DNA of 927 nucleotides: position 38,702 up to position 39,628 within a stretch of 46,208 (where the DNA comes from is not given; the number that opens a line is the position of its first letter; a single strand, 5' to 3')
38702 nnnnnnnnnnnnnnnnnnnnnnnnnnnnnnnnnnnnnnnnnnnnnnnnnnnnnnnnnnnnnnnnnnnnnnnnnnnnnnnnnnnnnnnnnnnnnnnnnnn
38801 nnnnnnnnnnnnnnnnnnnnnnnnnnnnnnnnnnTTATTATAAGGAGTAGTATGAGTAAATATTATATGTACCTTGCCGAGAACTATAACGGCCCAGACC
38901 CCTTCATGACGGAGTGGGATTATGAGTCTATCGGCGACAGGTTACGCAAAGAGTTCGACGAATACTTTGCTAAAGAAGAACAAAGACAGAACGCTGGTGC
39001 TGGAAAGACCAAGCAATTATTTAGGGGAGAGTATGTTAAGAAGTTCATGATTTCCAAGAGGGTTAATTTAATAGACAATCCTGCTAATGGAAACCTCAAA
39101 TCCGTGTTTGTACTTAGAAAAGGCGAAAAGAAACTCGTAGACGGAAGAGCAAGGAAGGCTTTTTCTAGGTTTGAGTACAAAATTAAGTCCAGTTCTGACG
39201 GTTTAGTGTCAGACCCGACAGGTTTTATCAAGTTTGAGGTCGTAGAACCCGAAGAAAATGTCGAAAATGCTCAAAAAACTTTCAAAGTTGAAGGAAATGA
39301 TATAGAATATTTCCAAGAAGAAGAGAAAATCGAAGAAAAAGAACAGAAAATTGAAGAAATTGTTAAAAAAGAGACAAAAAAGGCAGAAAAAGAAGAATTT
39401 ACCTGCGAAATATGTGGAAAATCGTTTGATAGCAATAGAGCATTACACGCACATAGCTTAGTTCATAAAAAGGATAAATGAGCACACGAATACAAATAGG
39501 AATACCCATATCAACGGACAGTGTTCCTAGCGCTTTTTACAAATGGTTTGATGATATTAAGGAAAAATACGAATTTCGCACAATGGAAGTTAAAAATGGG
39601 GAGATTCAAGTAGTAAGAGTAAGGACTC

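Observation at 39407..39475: Canonical eukaryote-type C2H2 zinc finger at the end of a phage gene between terminase and portal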

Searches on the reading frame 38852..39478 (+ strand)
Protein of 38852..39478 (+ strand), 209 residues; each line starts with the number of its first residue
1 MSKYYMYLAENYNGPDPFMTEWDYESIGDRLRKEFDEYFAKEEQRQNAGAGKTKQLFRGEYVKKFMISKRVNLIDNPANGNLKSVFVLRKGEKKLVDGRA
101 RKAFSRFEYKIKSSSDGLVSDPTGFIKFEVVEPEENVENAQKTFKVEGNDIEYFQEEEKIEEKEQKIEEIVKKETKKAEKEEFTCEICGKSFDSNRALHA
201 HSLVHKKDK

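Call 4: search_protein_families(library=pfam, proteins=[window:38852-39478:+], max_evalue=1)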
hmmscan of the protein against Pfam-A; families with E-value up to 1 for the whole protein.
window:38852-39478:+ (209 aa): 8 families
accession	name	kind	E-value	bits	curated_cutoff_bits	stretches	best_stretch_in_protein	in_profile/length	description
PF00096.32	zf-C2H2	-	6.3e-05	23.7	25.2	1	183-205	1-23/23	Zinc finger, C2H2 type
PF13894.12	zf-C2H2_4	-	7.2e-05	23.6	27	1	183-205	1-23/24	C2H2-type zinc finger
PF12171.14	zf-C2H2_jaz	-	0.021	15.5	22.6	1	183-201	2-20/27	Zinc-finger double-stranded RNA-binding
PF25420.1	zf-C2H2_ZN292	-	0.035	14.6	27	1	176-205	5-33/33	ZN292-like C2H2 zinc finger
PF13912.12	zf-C2H2_6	-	0.036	14.5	25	1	183-205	2-24/27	C2H2-type zinc finger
PF12874.13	zf-met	-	0.099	13.4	21.2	1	183-201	1-19/25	Zinc-finger of C2H2 type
PF13913.12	zf-C2HC_2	-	0.12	12.5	27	1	183-196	3-16/25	zinc-finger of a C2HC-type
PF13465.12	zf-H2C2_2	-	0.22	12.4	40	1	180-194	13-26/26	Zinc-finger double domain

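Call 5: search_protein_families(library=phrogs, proteins=[window:38852-39478:+], max_evalue=0.01)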
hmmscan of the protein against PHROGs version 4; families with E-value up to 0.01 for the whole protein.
window:38852-39478:+ (209 aa): 1 family
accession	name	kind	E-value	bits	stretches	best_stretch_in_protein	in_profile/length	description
phrog_8048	-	DNA, RNA and nucleotide metabolism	0.0033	17.7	1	161-207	153-201/273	HNH endonuclease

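Call 7: search_dna_similar(query=window:38852-39478:+, collection=phages, mode=protein, max_rows=40, max_evalue=0.01)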
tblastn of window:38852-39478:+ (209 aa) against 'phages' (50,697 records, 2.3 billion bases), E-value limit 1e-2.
No match.

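Call 8: find_homologous_proteins(query=window:38852-39478:+, max_evalue=0.01)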
Query window:38852-39478:+ (209 aa): 43 proteins with E <= 0.01 among 205 candidates.
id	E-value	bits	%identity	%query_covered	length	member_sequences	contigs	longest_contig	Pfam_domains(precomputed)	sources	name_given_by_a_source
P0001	2.1e-127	441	100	98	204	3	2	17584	-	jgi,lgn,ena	-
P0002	1.1e-104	366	80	100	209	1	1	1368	-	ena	-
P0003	4.4e-90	319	68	100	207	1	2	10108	-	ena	-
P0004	1.4e-76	275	63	96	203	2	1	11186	PF13894.13,PF00096.33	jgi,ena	-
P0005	4.5e-72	260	61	99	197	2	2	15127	-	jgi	jgi:hypothetical protein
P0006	3.2e-71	257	60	99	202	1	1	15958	-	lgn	-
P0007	5.5e-71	256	58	99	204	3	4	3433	-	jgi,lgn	jgi:hypothetical protein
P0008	3.3e-69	251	58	99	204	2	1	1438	-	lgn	-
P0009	9.9e-69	249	60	99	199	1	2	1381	-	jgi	jgi:hypothetical protein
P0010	6.7e-68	246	58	99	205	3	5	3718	-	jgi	jgi:hypothetical protein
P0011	1.1e-67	246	56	100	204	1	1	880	-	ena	-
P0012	2.4e-67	245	57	99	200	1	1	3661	-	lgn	-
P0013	2.0e-66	242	57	100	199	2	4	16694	PF13912.13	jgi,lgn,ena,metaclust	metaclust:\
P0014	3.0e-66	241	55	99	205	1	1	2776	-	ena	-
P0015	6.8e-66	240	57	99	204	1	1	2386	-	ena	-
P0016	2.7e-65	238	60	99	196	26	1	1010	PF00096.33,PF13912.13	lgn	-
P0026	4.7e-62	227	53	100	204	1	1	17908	-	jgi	jgi:hypothetical protein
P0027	1.0e-61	226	56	99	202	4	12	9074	PF13912.13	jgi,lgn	jgi:hypothetical protein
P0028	1.1e-61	226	54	99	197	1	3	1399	PF13912.13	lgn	-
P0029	3.3e-61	225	53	99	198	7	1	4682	PF13894.13,PF00096.33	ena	-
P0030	1.4e-60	223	52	99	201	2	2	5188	PF13912.13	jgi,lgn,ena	-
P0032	7.7e-60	220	54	99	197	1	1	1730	PF13912.13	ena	-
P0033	1.5e-59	219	51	99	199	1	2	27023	PF13912.13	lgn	-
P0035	2.2e-55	206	55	99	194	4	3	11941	PF13912.13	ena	-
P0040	1.5e-52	196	51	90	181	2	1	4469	PF13912.13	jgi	-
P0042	1.7e-39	154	54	72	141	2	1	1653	PF13912.13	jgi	jgi:Zinc finger, C2H2 type.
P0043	7.7e-33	132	57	68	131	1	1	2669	PF00096.33,PF13912.13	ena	-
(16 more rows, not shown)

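Call 17: find_encoding_contigs(protein=P0033, flank=8000, max_places=3)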
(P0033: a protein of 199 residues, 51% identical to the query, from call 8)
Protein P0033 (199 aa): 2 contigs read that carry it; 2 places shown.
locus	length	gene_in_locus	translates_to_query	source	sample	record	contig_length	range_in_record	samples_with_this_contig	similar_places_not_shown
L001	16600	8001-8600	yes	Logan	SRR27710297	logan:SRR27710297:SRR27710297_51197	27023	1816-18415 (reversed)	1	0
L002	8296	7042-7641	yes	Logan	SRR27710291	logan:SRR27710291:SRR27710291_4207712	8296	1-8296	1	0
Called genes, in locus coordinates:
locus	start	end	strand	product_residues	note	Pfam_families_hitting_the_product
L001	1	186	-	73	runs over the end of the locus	-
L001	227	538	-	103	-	-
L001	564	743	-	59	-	-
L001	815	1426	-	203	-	-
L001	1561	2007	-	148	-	-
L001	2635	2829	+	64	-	-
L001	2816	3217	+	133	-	PF01844:HNH, PF14279:HNH_5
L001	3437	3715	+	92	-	-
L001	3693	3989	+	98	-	PF00166:Cpn10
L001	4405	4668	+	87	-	-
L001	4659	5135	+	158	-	-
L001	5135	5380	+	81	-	-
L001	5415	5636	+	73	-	-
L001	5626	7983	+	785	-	PF14528:LAGLIDADG_3 (weak), PF03237:Terminase_6N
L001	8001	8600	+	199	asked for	PF13912:zf-C2H2_6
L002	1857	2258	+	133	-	PF01844:HNH, PF14279:HNH_5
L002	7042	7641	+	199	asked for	PF13912:zf-C2H2_6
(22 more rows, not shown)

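Call 18: find_encoding_contigs(protein=P0026, flank=8000, max_places=3)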
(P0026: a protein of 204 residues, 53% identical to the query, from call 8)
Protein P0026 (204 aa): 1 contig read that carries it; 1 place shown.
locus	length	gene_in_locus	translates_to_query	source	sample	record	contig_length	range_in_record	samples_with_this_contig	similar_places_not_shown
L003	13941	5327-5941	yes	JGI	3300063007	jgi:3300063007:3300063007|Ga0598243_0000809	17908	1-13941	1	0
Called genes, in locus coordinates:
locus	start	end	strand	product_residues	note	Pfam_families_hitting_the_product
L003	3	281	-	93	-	?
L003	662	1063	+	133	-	-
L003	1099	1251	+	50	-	-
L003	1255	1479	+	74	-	-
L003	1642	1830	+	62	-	-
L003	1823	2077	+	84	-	PF00166:Cpn10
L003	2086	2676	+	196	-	PF13489:Methyltransf_23, PF13847:Methyltransf_31, PF08241:Methyltransf_11 (weak), PF08242:Methyltransf_12, PF13649:Methyltransf_25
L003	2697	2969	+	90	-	-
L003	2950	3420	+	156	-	-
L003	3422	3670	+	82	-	-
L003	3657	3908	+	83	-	-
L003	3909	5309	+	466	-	PF03237:Terminase_6N, PF04466:Terminase_3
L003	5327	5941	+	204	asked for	-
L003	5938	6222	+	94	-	-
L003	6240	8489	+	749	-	PF23899:SU10_portal, PF16510:P22_portal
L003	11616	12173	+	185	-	PF01844:HNH (weak)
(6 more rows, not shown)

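Call 19: predict_structure(alignment_id=A1)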
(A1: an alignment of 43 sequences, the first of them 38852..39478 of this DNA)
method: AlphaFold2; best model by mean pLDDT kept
length: 209 residues; sequences in the alignment: 43
mean_pLDDT: 79.1   pTM: 0.57
mean pLDDT of the five models: 79.1, 77.5, 77.3, 76.6, 76.6
residues with pLDDT >= 90: 92; 70-90: 63; 50-70: 21; < 50: 33
segments of 3 or more residues with pLDDT < 50: 136-142, 145-148, 151-161, 173-181
pLDDT, mean of each block of 10 residues (from residue 1): 94 94 92 95 86 84 93 88 93 94 94 89 93 62 50 41 53 45 72 80 70
secondary structure, 60 per line:
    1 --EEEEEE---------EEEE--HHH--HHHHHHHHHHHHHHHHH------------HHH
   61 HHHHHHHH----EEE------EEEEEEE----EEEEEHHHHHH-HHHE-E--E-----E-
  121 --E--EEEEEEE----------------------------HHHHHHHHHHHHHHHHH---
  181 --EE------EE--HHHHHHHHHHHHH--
elements in order: E3-8 E18-21 H29-45 H58-68 E73-75 E82-88 E93-97 H98-103 E126-132 H161-177 H195-207

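Call 22: fold_search(model_id=the predicted structure, library=pdb)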
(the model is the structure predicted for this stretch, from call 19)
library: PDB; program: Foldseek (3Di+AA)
matches with E <= 10: 248; with E <= 0.001: 0
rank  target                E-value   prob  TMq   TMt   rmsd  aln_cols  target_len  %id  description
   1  6ml2_A                3.8e-01  0.97  0.13  0.19   6.4        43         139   37  ZBTB24 Zinc Fingers 4-8 with 19+1mer DNA Oligonucleotide (Sequence 1) (released 2019-07-03)
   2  7pu5_A                6.2e-01  0.05  0.13  0.12  20.3       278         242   15  Structure of SFPQ-NONO complex (released 2022-03-16)
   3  8a4i_L                6.6e-01  0.94  0.13  0.43   5.3        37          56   32  Crystal structure of SALL4 zinc finger cluster 4 with AT-rich DNA (released 2023-01-11)
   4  6e93_A                7.4e-01  0.87  0.13  0.24   9.4        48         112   31  Crystal Structure of ZBTB38 C-terminal Zinc Fingers 6-9 in complex with methylated DNA (released 2018-11-07)
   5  9hjt_A                7.9e-01  0.95  0.14  0.18   5.1        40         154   20  Structure of Zincore (SEPHS1:QRICH1) binding to ZFP91 on DNA (released 2025-07-09)
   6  6ml3_A                8.4e-01  0.91  0.13  0.23   6.8        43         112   37  ZBTB24 Zinc Fingers 4-8 with 19+1mer DNA Oligonucleotide (Sequence 2) (released 2019-07-03)
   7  1jk1_A                9.5e-01  0.87  0.12  0.28   5.3        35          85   31  Zif268 D20A Mutant Bound to WT DNA Site (released 2001-10-19)
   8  1g2d_F                9.5e-01  0.82  0.12  0.27   7.3        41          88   27  STRUCTURE OF A CYS2HIS2 ZINC FINGER/TATA BOX COMPLEX (CLONE #2) (released 2001-09-07)
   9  2i13_A                1.1e+00  0.91  0.13  0.18   5.2        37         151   35  Aart, a six finger zinc finger designed to recognize ANN triplets (released 2006-10-03)
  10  8e3e_F                1.1e+00  0.84  0.13  0.21   6.6        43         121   32  ZBTB7A Zinc Finger Domain Bound to DNA Duplex Containing CAST sequence (#10) (released 2023-02-08)
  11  8gn4_A                1.1e+00  0.80  0.12  0.43   6.6        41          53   32  The crystal structure of ZBTB10 ZF1-2 R767Q in complex with telomeric DNA TTAGGG (released 2023-08-30)
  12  1a1j_A                1.1e+00  0.89  0.12  0.28   3.9        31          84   35  RADR (ZIF268 VARIANT) ZINC FINGER-DNA COMPLEX (GCGT SITE) (released 1998-06-17)
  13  8a4i_J                1.1e+00  0.87  0.12  0.45   5.4        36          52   33  Crystal structure of SALL4 zinc finger cluster 4 with AT-rich DNA (released 2023-01-11)
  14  1g2f_F                1.1e+00  0.85  0.12  0.27   5.1        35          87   31  STRUCTURE OF A CYS2HIS2 ZINC FINGER/TATA BOX COMPLEX (TATAZF;CLONE #6) (released 2001-09-07)
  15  1a1h_A                1.1e+00  0.82  0.12  0.28   5.6        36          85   30  QGSR (ZIF268 VARIANT) ZINC FINGER-DNA COMPLEX (GCAC SITE) (released 1998-06-10)
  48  7y3l_A                2.5e+00  0.95  0.13  0.46   0.6        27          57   37  Structure of SALL3 ZFC4 bound with 12 bp AT-rich dsDNA (released 2022-10-26)
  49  2els_MODEL_1_A        2.5e+00  0.92  0.13  0.72   0.8        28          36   39  Solution structure of the 2nd C2H2 zinc finger of human Zinc finger protein 406 (released 2008-04-01)
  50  2rsj_MODEL_1_A        2.5e+00  0.92  0.12  0.27   0.6        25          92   44  Solution structures of the DNA-binding domains of immune-related zinc-finger protein ZFAT (released 2013-03-13)
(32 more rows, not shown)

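Call 23: fold_search(model_id=the predicted structure, library=viral)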
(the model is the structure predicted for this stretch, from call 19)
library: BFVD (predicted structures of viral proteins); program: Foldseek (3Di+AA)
matches with E <= 10: 222; with E <= 0.001: 0
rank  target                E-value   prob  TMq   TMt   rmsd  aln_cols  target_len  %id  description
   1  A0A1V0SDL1            9.0e-02  0.60  0.13  0.09  20.8       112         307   23  C2H2-type domain-containing protein [Indivirus ILV1]
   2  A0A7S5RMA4            3.0e-01  0.44  0.15  0.30  11.2        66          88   14  (no name in the UniProt tables at hand)
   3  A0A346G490            3.8e-01  0.98  0.14  0.21  11.8        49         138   18  (no name in the UniProt tables at hand)
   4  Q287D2                6.1e-01  0.06  0.13  0.15  26.3       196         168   14  LEF-6 [Agrotis segetum nuclear polyhedrosis virus]
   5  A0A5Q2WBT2            7.8e-01  0.15  0.16  0.20  21.5       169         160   13  (no name in the UniProt tables at hand)
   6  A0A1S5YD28            7.8e-01  0.04  0.11  0.08  24.5       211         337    8  Uncharacterized protein [Leptopilina boulardi filamentous virus]
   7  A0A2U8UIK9            8.3e-01  0.05  0.15  0.16  21.0       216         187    8  (no name in the UniProt tables at hand)
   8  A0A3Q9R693            8.8e-01  0.07  0.08  0.09  19.5       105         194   12  (no name in the UniProt tables at hand)
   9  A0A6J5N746            9.3e-01  0.03  0.11  0.10  27.4       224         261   10  Uncharacterized protein [uncultured Caudovirales phage]
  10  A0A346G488            9.9e-01  0.93  0.14  0.10   5.3        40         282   32  (no name in the UniProt tables at hand)
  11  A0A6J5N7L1            9.9e-01  0.05  0.10  0.10  16.4       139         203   12  Helix-turn-helix domain containing protein [uncultured Caudovirales phage]
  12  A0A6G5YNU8            1.1e+00  0.91  0.14  0.39   3.1        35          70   28  (no name in the UniProt tables at hand)
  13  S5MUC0                1.2e+00  0.09  0.10  0.20  15.1        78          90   10  (no name in the UniProt tables at hand)
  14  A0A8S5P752            1.2e+00  0.06  0.10  0.15  21.9       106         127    8  SINGLE-STRANDED DNA BINDING PROTEIN REPLICATION, SINGLE-STRANDED DNA, SINGLE-STRANDED.3A [Herelleviridae sp. cttEB8]
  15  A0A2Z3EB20            1.2e+00  0.06  0.13  0.18  19.2       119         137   15  (no name in the UniProt tables at hand)
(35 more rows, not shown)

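Call 25: search_solved_structures(query=A1, max_evalue=1, show_alignments=2)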
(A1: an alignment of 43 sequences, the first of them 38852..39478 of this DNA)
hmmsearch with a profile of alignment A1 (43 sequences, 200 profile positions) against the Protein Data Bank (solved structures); distinct sequences matched with E-value up to 1: 223 (the best 60 are shown).
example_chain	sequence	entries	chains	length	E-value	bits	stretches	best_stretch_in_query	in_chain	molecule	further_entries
2i13_A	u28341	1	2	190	4.9e-19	72.1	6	172-198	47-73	Aart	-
5wjq_D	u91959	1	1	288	3e-13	53.2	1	172-198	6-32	Zinc finger protein 568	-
5v3m_C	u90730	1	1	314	3.5e-13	52.9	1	172-198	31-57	Zinc finger protein 568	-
5v3g_D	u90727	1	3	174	3.6e-13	52.9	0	171-198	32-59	PR domain zinc finger protein 9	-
5v3j_E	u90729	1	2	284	3e-12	49.9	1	172-198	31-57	Zinc finger protein 568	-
5egb_A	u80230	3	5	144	3.7e-11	46.4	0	172-198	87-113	Histone-lysine N-methyltransferase PRDM9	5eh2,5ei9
1mey_C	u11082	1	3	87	1.3e-08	38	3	173-198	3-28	CONSENSUS ZINC FINGER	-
6ml2_A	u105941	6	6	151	3.2e-08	36.8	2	166-198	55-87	Zinc finger and BTB domain-containing protein 24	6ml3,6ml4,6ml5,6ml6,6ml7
8cuc_E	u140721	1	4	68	4.1e-07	33.1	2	172-198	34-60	Sal-like protein 4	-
7y3i_A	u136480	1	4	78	4.4e-07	33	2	170-198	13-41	Sal-like protein 4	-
7y3k_A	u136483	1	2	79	4.6e-07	33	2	170-198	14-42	Sal-like protein 4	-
7txc_E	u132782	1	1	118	6.8e-07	32.4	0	173-197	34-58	Hypermethylated in cancer 2 protein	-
8a4i_I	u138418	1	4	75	7.3e-07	32.3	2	170-198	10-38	Sal-like protein 4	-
2ee8_A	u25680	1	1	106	1.4e-06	31.4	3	171-199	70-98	Protein odd-skipped-related 2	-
2n25_A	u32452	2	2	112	1.6e-06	31.2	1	172-198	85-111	Zinc finger and BTB domain-containing protein 17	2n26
7y3l_A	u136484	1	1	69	7.5e-06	29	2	172-198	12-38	Sal-like protein 3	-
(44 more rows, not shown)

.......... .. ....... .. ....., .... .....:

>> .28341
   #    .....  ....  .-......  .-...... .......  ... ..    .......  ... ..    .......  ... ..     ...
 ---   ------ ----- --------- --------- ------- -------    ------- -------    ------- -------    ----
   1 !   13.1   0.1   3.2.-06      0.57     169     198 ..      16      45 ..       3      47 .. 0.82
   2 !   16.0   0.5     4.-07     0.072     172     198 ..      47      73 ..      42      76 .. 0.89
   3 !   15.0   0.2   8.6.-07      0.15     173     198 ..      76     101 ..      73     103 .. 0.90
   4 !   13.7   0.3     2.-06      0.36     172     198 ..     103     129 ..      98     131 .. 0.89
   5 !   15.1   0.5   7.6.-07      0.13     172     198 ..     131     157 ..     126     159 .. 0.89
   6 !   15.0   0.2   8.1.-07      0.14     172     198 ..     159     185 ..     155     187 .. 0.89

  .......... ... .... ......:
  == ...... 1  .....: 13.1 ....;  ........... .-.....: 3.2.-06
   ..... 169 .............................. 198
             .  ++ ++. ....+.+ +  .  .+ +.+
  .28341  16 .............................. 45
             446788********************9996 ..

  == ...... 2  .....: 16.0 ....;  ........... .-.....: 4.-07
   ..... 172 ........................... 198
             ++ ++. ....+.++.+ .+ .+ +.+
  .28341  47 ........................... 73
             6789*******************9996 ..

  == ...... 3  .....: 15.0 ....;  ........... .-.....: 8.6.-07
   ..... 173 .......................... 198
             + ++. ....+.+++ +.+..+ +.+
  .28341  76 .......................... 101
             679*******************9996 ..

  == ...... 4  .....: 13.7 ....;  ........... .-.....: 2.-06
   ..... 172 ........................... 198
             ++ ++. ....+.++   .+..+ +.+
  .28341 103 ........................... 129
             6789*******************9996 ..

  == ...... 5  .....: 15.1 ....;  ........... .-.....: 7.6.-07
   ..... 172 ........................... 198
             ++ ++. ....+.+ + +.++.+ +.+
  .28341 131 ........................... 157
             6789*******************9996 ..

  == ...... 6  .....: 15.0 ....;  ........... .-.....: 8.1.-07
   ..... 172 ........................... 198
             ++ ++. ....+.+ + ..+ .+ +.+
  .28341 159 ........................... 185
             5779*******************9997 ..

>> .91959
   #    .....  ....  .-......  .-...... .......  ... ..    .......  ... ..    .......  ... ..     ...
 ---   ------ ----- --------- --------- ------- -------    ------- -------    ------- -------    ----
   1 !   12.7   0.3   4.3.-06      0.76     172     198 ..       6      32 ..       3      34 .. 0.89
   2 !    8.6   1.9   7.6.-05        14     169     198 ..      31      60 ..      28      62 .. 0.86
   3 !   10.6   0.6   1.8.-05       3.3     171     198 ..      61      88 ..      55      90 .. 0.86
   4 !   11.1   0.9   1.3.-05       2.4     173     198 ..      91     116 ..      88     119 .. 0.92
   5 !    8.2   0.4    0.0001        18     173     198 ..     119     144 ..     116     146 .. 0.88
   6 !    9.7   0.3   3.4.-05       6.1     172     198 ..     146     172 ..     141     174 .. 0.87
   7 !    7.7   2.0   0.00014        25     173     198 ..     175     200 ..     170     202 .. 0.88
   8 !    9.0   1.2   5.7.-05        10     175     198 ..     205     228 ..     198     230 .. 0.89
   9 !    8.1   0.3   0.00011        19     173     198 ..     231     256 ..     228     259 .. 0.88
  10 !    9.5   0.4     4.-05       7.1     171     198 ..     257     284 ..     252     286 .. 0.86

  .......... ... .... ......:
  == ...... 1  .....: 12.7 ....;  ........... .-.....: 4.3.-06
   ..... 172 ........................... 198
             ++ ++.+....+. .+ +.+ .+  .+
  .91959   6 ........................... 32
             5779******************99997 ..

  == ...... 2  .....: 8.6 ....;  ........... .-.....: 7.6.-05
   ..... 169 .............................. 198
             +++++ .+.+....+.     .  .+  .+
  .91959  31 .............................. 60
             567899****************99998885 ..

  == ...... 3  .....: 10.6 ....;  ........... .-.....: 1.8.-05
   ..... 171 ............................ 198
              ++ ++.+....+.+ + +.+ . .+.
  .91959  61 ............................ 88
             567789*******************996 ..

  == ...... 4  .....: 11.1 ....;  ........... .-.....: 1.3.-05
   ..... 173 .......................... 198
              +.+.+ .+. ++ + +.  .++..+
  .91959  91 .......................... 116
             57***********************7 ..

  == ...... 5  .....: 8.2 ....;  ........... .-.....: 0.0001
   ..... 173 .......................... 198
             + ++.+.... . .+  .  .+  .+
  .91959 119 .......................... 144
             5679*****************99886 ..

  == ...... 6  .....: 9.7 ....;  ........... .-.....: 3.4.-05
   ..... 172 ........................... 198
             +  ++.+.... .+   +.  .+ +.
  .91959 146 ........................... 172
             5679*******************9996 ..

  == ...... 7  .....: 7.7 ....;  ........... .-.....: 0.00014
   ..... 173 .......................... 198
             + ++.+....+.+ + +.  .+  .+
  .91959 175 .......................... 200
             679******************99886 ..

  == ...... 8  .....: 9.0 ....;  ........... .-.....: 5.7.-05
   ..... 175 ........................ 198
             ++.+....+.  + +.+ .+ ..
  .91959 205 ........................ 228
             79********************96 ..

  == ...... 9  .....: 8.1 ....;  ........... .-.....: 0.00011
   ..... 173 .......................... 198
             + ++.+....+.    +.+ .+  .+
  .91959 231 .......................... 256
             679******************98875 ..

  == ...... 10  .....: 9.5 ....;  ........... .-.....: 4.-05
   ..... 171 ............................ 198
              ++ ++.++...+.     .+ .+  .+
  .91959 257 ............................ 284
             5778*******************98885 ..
